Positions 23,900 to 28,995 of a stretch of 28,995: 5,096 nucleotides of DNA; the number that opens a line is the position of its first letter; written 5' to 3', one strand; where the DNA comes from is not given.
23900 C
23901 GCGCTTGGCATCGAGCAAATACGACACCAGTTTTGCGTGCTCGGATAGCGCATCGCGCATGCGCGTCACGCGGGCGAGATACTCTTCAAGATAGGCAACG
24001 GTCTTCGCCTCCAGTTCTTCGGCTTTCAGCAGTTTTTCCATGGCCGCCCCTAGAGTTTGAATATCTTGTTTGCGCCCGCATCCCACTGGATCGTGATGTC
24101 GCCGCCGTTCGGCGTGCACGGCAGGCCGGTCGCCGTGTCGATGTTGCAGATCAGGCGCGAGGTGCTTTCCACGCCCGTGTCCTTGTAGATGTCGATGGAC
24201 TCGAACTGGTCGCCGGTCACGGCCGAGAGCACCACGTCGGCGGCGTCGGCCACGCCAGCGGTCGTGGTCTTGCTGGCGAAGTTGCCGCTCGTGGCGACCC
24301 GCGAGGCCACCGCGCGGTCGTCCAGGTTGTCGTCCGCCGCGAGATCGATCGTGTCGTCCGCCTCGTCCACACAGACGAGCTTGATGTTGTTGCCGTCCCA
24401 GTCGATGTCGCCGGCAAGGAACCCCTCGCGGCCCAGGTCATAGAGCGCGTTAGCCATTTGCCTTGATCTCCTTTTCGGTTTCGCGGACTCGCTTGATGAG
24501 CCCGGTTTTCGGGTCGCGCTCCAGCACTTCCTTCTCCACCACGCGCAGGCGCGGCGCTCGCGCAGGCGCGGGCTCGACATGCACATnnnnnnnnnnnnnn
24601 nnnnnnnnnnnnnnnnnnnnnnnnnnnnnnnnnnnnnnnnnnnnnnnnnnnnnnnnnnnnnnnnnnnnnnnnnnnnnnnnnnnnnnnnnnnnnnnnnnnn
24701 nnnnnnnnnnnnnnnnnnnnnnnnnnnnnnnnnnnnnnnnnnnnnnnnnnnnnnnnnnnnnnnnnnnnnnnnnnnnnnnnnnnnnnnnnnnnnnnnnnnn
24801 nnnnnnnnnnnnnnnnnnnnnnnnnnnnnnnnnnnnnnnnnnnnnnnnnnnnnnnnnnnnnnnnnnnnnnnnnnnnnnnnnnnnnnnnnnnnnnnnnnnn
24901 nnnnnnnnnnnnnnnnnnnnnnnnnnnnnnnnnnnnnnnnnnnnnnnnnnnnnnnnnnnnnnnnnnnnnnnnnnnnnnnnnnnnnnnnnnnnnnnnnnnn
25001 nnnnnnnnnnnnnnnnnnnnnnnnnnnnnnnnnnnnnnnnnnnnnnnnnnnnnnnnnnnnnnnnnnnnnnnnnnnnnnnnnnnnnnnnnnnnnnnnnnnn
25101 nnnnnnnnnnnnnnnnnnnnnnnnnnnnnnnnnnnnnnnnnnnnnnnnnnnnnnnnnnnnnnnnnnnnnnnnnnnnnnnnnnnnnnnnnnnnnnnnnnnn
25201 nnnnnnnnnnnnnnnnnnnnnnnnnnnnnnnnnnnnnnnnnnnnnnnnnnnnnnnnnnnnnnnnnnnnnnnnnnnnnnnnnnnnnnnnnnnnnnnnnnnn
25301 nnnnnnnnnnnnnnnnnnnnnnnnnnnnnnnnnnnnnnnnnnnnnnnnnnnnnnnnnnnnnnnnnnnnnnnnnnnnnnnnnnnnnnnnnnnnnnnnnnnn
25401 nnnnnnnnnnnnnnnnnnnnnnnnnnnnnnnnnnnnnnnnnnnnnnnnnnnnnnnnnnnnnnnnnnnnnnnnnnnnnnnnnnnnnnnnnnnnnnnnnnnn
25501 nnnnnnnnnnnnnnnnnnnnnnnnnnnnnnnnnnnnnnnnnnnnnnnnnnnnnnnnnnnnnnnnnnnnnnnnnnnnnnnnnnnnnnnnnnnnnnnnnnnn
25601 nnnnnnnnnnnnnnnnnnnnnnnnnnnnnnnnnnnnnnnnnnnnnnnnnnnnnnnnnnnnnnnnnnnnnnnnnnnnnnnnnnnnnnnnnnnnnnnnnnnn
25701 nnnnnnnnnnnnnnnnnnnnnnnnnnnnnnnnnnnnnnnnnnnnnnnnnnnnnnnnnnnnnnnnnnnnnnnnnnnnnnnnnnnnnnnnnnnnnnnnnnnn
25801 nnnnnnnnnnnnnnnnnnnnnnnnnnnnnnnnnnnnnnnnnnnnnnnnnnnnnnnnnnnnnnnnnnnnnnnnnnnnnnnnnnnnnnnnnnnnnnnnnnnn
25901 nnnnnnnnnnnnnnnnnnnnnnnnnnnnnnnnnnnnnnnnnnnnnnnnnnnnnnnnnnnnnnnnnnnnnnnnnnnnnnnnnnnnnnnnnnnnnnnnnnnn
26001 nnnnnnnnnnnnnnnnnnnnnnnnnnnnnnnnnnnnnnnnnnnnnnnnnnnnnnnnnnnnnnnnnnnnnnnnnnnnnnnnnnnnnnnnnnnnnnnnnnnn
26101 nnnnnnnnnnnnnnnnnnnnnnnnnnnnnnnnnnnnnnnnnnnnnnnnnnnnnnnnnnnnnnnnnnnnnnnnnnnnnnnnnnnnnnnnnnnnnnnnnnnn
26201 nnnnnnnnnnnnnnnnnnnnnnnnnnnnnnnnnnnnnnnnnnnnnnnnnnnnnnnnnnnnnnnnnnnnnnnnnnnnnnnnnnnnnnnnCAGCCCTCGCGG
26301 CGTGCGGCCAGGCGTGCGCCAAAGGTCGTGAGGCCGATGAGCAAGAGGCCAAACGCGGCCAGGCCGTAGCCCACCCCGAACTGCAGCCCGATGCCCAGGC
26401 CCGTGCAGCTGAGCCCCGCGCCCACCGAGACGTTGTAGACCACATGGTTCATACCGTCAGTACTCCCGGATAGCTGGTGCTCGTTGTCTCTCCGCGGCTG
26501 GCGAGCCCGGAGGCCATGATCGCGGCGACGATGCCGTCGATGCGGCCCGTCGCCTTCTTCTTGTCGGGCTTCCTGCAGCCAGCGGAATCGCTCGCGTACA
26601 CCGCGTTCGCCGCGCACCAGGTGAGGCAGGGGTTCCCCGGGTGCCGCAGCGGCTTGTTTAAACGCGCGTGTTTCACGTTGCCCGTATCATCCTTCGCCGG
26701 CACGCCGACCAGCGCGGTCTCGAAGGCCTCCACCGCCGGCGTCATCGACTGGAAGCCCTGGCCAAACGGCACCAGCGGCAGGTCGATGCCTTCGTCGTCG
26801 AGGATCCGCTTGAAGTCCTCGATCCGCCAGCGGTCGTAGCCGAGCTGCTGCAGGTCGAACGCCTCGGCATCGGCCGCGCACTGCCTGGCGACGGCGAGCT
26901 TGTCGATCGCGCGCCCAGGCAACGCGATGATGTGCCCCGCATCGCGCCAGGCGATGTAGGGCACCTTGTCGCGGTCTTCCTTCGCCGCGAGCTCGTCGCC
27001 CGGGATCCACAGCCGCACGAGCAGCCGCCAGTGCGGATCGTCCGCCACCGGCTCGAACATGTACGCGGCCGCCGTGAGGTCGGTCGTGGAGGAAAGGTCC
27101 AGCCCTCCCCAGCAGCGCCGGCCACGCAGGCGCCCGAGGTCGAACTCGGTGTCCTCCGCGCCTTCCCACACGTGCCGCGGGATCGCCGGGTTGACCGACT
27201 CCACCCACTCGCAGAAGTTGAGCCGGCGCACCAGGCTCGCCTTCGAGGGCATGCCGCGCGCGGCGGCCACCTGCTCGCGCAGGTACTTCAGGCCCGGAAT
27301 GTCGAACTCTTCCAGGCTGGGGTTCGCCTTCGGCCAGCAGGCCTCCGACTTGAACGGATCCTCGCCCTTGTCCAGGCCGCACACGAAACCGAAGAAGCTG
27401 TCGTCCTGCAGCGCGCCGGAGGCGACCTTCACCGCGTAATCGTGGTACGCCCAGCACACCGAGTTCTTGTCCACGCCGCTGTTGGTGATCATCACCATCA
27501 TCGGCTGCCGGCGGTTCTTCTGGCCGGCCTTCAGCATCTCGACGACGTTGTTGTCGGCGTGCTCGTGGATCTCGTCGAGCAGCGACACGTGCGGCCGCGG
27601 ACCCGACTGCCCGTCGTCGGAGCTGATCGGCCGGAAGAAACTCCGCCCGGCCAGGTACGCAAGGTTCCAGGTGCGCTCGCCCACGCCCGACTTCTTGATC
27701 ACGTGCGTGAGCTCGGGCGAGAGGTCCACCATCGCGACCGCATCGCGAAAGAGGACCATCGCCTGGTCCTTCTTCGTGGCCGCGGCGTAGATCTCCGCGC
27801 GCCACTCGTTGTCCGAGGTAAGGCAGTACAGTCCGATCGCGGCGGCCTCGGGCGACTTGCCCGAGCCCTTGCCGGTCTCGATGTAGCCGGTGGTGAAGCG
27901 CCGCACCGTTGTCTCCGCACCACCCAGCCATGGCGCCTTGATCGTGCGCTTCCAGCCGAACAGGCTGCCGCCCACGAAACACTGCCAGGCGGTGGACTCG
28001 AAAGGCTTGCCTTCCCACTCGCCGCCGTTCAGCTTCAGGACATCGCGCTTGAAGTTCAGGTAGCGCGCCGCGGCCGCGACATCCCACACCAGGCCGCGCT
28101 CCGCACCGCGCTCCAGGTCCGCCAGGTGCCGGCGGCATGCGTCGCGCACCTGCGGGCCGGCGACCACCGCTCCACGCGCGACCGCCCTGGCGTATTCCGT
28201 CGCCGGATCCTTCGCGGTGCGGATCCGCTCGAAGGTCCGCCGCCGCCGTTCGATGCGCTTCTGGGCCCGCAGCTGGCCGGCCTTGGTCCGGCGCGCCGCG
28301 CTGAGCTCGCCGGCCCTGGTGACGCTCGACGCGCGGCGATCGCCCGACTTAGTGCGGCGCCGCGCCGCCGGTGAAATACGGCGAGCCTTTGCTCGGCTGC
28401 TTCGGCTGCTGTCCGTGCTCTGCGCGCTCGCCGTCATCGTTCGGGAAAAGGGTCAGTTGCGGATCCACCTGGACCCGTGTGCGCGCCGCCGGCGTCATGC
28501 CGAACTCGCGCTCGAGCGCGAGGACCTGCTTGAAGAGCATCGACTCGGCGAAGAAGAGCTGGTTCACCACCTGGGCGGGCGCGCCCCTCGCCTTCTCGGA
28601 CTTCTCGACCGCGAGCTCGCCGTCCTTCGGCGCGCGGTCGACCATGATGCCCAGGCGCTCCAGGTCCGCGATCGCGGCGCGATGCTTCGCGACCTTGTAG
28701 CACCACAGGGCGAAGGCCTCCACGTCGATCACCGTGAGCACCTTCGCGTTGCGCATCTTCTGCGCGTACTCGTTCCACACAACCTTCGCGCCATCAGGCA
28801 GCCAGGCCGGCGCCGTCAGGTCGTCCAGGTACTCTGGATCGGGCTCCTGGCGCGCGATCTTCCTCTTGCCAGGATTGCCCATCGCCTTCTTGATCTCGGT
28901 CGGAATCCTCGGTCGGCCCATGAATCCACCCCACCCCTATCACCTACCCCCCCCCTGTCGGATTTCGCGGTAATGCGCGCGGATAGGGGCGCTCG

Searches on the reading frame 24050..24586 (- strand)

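Call 43: search_protein_families(library=phrogs, proteins=[window:24050-24586:-], max_evalue=0.001)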
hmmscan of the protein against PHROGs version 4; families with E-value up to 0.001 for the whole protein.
window:24050-24586:- (178 aa): 1 family
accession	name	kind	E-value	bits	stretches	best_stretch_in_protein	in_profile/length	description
phrog_644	-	unknown function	8.2e-35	121.2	1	43-178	3-144/174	-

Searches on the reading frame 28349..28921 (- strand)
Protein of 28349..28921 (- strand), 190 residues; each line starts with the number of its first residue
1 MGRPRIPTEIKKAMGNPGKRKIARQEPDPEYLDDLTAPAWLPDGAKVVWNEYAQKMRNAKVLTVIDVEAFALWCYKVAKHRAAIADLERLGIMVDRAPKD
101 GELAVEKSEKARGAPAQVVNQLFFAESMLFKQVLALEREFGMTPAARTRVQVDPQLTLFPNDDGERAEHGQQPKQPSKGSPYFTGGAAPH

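Call 43: search_protein_families(library=phrogs, proteins=[window:28349-28921:-], max_evalue=0.001)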
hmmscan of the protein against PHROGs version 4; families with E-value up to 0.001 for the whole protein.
window:28349-28921:- (190 aa): 1 family
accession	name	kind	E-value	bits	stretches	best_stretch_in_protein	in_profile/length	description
phrog_83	-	head and packaging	2.7e-26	93.5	1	1-152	42-183/246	terminase small subunit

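Call 45: find_encoding_contigs(protein=window:28349-28921:-, flank=10000, max_places=8)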
Protein window:28349-28921:- (190 aa): 3 contigs read that carry it; 3 places shown.
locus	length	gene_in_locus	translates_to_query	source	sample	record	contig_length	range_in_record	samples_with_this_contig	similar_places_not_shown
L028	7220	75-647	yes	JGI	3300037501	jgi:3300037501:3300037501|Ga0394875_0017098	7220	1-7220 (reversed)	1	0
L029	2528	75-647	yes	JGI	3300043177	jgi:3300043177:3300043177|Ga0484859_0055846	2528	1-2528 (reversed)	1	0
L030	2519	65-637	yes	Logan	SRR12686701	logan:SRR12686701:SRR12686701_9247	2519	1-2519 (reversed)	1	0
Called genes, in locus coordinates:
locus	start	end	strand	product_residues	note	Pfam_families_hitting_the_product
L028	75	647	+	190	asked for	PF05119:Terminase_4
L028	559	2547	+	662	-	PF03354:TerL_ATPase, PF20441:TerL_nuclease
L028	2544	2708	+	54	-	-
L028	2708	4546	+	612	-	PF04860:Phage_portal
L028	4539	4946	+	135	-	-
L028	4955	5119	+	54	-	-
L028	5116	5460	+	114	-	-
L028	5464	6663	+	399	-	PF13088:BNR_2 (faint)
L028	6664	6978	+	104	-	-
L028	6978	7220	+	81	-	?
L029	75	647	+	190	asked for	PF05119:Terminase_4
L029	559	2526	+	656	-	?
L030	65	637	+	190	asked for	PF05119:Terminase_4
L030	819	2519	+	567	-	?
